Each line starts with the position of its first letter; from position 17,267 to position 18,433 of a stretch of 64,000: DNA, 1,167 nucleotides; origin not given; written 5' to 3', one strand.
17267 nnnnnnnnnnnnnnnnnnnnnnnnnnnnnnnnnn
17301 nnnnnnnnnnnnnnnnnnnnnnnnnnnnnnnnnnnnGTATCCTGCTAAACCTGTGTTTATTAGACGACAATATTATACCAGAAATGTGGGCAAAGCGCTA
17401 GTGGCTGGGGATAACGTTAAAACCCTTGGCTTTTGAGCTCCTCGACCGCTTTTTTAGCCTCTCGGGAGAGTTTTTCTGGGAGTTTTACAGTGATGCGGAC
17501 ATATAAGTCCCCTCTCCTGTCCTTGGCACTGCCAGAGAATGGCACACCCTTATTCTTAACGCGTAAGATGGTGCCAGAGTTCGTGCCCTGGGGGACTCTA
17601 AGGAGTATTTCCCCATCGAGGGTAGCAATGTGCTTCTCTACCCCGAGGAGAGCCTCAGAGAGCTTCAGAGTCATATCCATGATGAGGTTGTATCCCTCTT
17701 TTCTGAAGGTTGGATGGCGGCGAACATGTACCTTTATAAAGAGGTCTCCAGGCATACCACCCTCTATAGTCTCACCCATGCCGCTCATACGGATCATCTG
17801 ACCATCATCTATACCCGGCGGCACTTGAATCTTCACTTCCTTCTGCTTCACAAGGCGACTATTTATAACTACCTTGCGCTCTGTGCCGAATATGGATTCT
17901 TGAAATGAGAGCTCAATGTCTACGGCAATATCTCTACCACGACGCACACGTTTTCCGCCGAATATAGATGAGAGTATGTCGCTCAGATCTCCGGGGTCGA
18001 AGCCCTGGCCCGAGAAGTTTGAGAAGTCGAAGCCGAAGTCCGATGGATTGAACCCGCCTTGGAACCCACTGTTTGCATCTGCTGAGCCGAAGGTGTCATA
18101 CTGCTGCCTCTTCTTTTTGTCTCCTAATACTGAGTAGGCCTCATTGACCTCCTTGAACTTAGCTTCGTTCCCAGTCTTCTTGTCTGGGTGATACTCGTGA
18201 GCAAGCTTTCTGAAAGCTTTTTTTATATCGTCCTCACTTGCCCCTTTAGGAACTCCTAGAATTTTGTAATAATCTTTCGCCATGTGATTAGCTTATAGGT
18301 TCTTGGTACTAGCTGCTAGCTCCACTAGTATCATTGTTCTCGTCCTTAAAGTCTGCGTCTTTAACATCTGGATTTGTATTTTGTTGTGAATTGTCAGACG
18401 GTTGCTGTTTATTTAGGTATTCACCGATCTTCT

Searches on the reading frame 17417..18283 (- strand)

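Call 58: search_protein_families(library=pfam, proteins=[window:17417-18283:-], max_evalue=0.001)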
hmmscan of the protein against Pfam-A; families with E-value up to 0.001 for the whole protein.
window:17417-18283:- (288 aa): 2 families
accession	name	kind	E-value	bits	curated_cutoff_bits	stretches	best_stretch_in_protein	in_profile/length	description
PF01556.23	DnaJ_C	-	8.1e-44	149.8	26.6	1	120-269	2-152/152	DnaJ C terminal domain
PF00226.36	DnaJ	-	1e-25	90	27.8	1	4-63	1-63/63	DnaJ domain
